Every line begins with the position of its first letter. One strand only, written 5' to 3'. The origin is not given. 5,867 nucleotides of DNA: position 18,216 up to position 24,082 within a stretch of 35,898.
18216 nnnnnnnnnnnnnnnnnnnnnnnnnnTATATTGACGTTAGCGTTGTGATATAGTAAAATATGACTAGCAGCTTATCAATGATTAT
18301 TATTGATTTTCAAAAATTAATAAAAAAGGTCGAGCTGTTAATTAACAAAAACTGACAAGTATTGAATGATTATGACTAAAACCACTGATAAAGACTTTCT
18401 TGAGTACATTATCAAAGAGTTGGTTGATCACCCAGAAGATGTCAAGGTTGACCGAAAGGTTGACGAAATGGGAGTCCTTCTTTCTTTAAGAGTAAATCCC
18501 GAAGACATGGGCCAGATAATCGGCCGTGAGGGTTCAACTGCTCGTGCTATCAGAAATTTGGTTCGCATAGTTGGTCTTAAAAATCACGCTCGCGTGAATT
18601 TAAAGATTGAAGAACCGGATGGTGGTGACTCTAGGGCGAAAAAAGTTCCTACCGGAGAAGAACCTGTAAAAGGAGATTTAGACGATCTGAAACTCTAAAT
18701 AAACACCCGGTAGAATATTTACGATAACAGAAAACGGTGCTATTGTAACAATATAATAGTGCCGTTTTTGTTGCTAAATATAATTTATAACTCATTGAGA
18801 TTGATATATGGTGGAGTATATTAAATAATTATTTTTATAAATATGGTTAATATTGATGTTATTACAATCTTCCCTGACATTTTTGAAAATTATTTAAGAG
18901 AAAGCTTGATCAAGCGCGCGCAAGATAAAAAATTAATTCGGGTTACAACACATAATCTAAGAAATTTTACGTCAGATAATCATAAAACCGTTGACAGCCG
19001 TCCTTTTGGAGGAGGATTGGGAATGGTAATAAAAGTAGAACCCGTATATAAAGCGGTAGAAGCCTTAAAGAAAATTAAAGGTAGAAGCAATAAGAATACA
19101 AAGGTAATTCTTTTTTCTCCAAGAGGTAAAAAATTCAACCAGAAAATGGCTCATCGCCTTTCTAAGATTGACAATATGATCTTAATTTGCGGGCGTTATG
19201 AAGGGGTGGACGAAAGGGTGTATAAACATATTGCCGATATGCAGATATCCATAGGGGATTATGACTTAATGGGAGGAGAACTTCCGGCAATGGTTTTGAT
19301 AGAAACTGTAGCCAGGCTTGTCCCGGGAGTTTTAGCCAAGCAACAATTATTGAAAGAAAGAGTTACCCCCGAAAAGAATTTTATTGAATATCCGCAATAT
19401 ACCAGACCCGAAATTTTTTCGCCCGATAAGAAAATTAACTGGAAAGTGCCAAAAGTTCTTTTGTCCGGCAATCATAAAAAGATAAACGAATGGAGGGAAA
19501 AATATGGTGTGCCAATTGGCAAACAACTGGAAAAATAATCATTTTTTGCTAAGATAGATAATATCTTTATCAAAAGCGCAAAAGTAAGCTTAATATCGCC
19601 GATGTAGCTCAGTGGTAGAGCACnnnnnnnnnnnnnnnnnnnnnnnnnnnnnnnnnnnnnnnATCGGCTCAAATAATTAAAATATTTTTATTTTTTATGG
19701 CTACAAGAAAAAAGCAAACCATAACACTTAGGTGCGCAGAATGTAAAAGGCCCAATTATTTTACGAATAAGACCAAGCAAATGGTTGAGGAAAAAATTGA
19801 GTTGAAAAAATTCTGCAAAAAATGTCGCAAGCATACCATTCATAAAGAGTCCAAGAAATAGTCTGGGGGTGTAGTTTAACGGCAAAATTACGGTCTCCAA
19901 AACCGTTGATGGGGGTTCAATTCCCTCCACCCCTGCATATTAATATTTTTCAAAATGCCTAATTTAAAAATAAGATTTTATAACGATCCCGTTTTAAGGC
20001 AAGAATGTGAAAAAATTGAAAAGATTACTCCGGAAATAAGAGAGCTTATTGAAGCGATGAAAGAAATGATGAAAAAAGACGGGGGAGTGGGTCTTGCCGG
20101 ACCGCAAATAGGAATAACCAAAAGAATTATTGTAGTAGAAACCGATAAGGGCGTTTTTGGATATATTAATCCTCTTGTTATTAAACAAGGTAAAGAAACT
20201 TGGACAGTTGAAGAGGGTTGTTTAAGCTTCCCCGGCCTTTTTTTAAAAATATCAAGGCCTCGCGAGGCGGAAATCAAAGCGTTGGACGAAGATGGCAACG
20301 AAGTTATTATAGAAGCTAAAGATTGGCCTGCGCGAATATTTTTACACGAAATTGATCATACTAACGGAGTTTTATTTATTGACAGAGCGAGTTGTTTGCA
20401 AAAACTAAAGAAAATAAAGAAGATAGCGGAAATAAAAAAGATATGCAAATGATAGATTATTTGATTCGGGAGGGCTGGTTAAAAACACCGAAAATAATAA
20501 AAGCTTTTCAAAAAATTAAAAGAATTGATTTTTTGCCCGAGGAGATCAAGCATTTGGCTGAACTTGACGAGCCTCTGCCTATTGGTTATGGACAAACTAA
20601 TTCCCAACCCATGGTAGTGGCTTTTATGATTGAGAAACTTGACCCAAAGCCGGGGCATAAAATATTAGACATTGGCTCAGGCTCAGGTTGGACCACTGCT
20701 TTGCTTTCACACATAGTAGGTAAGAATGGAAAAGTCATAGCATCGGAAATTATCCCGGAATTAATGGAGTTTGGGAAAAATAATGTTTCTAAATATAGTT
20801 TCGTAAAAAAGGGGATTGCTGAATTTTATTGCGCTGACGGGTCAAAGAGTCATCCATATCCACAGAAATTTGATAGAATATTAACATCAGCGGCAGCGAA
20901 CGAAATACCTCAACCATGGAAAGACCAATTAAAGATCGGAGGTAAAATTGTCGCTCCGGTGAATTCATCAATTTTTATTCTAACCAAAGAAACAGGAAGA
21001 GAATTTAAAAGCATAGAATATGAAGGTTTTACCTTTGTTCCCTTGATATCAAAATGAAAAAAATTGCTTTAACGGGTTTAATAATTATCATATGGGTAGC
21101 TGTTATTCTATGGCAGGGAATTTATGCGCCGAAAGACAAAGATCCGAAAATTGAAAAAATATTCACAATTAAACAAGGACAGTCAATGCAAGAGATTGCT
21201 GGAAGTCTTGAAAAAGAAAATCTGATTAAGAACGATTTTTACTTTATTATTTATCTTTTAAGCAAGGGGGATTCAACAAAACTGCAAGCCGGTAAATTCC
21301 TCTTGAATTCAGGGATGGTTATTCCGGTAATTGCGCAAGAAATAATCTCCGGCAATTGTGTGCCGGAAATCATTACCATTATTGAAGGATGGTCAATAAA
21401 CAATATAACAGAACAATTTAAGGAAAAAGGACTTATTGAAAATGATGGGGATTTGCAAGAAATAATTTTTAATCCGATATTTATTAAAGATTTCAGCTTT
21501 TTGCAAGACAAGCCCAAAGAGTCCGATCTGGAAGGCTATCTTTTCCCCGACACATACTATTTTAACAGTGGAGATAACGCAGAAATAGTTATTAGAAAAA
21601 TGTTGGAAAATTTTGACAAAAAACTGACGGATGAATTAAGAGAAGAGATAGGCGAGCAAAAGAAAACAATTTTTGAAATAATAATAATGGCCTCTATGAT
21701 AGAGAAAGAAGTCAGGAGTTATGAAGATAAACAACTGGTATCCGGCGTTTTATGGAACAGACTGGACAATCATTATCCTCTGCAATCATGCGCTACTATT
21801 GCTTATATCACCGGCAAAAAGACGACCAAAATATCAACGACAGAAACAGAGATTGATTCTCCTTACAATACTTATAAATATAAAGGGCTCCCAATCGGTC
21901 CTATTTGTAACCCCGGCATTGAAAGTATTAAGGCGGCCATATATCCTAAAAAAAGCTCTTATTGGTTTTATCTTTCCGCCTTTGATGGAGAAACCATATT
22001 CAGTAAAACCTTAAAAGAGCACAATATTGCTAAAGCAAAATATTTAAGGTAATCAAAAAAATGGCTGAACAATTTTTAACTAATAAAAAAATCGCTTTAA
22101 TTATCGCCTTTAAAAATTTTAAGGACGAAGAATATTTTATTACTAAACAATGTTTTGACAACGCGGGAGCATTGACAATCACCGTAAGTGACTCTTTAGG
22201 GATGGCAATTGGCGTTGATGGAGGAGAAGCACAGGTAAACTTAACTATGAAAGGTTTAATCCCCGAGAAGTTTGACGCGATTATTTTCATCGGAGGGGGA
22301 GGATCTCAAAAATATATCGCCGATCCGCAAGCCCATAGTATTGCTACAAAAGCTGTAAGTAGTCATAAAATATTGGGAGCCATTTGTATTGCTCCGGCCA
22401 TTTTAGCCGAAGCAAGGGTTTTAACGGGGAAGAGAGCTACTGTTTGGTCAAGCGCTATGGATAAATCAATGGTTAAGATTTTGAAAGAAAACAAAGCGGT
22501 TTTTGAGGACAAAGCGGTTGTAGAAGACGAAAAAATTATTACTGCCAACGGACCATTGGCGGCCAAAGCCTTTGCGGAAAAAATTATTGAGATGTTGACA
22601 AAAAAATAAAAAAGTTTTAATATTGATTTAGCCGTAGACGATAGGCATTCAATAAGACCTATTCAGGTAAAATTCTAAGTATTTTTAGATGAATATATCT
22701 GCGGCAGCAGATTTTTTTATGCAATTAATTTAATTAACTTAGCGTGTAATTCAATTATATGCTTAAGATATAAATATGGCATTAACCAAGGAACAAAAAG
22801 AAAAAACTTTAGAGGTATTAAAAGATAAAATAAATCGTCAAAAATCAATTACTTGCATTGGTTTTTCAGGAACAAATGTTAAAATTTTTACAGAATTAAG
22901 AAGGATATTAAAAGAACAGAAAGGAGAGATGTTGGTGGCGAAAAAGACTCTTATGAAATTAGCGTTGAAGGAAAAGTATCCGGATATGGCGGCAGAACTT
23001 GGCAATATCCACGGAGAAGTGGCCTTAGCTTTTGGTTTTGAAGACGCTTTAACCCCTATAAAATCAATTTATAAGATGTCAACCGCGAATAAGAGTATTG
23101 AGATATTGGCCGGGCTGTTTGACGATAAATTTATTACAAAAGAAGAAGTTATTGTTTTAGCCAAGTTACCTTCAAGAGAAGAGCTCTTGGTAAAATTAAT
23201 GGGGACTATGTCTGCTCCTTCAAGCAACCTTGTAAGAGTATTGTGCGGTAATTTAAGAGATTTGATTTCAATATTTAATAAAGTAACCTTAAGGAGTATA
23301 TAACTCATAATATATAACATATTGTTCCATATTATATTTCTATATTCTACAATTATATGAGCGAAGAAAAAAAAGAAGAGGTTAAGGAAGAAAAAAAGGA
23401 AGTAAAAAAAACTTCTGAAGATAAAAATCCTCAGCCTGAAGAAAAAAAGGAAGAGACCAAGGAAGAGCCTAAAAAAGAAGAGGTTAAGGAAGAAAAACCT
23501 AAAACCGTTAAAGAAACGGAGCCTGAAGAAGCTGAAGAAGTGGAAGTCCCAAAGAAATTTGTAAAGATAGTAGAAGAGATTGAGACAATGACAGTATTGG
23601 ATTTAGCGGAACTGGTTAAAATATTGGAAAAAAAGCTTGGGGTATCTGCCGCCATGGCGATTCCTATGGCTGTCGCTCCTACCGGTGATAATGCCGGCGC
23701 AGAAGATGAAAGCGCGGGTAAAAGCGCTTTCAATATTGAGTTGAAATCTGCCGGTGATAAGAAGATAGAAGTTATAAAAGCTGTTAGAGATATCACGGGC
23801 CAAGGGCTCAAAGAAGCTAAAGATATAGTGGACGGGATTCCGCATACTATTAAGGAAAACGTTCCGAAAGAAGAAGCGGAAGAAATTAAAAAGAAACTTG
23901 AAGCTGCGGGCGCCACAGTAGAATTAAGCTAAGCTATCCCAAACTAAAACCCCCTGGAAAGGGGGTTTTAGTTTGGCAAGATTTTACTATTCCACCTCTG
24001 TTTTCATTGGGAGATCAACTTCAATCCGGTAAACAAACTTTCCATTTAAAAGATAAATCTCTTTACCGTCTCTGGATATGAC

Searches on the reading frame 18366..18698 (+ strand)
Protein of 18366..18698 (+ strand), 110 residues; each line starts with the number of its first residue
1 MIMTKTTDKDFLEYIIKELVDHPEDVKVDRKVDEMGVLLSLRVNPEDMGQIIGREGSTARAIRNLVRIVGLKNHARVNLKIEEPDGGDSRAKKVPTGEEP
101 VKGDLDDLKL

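Call 9: search_protein_families(library=pfam, proteins=[window:18366-18698:+], max_evalue=0.001)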
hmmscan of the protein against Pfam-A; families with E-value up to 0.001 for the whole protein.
window:18366-18698:+ (110 aa): 1 family
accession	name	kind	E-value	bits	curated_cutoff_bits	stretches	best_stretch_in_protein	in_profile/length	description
PF13083.13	KH_KhpA-B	-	7.4e-22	77.5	32.1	1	9-81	1-73/73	KhpA/KhpB, KH domain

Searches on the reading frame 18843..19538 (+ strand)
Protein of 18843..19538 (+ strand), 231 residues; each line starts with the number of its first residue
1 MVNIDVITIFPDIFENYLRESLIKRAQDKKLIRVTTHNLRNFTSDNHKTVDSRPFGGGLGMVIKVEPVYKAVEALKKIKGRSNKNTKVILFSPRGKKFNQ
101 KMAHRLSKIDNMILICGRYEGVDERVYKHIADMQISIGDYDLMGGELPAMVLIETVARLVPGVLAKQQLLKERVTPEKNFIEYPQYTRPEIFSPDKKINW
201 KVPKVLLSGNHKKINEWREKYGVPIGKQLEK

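Call 9: search_protein_families(library=pfam, proteins=[window:18843-19538:+], max_evalue=0.001)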
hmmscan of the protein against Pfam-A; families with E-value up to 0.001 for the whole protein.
window:18843-19538:+ (231 aa): 1 family
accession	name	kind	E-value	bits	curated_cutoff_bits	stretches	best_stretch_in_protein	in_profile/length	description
PF01746.26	tRNA_m1G_MT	-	1.9e-50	171.7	27.3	1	24-220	2-184/195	tRNA (Guanine-1)-methyltransferase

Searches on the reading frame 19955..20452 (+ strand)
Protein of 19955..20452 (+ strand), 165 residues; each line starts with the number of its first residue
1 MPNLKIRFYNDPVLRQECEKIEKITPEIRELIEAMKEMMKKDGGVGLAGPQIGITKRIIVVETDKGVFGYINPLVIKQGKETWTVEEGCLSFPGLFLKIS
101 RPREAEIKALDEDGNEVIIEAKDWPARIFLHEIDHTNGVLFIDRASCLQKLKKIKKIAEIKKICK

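Call 9: search_protein_families(library=pfam, proteins=[window:19955-20452:+], max_evalue=0.001)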
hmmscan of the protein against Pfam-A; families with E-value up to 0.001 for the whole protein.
window:19955-20452:+ (165 aa): 1 family
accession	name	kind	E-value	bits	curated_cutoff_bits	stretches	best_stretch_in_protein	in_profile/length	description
PF01327.26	Pep_deformylase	-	1.8e-47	161.3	22.8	1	5-149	3-154/156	Polypeptide deformylase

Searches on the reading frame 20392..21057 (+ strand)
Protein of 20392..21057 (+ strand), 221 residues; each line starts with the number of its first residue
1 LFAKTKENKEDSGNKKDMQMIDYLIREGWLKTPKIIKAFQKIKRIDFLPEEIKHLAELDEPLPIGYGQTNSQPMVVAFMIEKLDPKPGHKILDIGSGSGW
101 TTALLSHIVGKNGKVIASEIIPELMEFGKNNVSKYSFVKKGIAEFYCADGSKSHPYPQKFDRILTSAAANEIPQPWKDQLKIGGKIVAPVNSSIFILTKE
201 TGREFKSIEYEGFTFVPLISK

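Call 9: search_protein_families(library=pfam, proteins=[window:20392-21057:+], max_evalue=0.001)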
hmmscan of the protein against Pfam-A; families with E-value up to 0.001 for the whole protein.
window:20392-21057:+ (221 aa): 8 families
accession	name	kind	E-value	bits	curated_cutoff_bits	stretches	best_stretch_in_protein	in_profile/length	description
PF01135.25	PCMT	-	4.2e-48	164.3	20.3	1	17-220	3-207/210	Protein-L-isoaspartate(D-aspartate) O-methyltransferase (PCMT)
PF13847.12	Methyltransf_31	-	4.4e-07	30.1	27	1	86-175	2-90/145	Methyltransferase domain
PF13649.12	Methyltransf_25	-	4.9e-07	30.8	27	1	91-175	1-80/97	Methyltransferase domain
PF01209.24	Ubie_methyltran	-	2.9e-06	27.2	20.1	1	78-162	38-119/233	ubiE/COQ5 methyltransferase family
PF08241.18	Methyltransf_11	-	9.9e-06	26.6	21.2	1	92-176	1-77/95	Methyltransferase domain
PF01189.24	Methyltr_RsmB-F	-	3.1e-05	24.2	27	1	83-167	4-87/199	16S rRNA methyltransferase RsmB/F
PF00398.26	RrnaAD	-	6.2e-05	22.7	24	1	73-138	16-78/263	Ribosomal RNA adenine dimethylase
PF01269.23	Fibrillarin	-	0.00015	21.4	27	1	80-125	64-109/227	Fibrillarin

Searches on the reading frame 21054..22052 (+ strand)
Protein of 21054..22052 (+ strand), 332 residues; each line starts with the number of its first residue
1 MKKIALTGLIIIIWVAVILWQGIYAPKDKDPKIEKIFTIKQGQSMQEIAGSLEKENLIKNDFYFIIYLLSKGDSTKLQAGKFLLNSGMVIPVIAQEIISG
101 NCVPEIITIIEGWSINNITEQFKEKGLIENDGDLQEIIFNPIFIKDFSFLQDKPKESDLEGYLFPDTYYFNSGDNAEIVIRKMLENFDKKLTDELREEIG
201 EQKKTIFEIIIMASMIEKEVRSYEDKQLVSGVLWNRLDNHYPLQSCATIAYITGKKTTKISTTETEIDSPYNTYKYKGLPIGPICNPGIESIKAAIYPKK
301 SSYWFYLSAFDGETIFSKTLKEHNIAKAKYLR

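Call 9: search_protein_families(library=pfam, proteins=[window:21054-22052:+], max_evalue=0.001)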
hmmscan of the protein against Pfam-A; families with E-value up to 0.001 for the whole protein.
window:21054-22052:+ (332 aa): 1 family
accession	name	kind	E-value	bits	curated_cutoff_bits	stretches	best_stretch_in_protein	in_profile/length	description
PF02618.21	YceG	-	9.3e-80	268.5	32.4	1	37-328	1-274/275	YceG-like family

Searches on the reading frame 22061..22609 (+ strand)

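Call 9: search_protein_families(library=pfam, proteins=[window:22061-22609:+], max_evalue=0.001)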
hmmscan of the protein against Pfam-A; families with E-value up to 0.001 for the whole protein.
window:22061-22609:+ (182 aa): 1 family
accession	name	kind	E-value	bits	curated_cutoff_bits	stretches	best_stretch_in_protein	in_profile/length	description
PF01965.30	DJ-1_PfpI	-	2.1e-30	106.1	26.6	1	9-177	1-164/165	DJ-1/PfpI family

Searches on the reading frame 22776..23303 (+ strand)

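Call 10: search_protein_families(library=pfam, proteins=[window:22776-23303:+], max_evalue=0.001)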
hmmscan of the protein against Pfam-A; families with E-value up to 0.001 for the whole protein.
window:22776-23303:+ (175 aa): 1 family
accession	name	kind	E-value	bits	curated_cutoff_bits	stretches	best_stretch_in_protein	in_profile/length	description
PF00466.25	Ribosomal_L10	-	4e-17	62.6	22.8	1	4-100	2-97/100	Ribosomal protein L10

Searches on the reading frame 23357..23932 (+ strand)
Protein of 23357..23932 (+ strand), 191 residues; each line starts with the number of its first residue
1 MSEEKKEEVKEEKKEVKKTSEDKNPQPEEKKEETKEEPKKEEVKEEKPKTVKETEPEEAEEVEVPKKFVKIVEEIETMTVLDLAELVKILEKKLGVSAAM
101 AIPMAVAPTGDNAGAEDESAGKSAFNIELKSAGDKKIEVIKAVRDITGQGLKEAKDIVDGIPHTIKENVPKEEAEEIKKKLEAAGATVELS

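Call 10: search_protein_families(library=pfam, proteins=[window:23357-23932:+], max_evalue=0.001)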
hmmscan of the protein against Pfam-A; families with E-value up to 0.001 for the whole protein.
window:23357-23932:+ (191 aa): 3 families
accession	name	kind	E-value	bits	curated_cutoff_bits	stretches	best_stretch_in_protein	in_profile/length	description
PF00542.24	Ribosomal_L12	-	1.8e-29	102.3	25.9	1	125-190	1-66/67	Ribosomal protein L7/L12 C-terminal domain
PF16320.10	Ribosomal_L12_N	-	2e-16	59.9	25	1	70-115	4-47/48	Ribosomal protein L7/L12 dimerisation domain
PF23706.1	Rv1893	-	0.00071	19.8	27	0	139-188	8-57/72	Rv1893-like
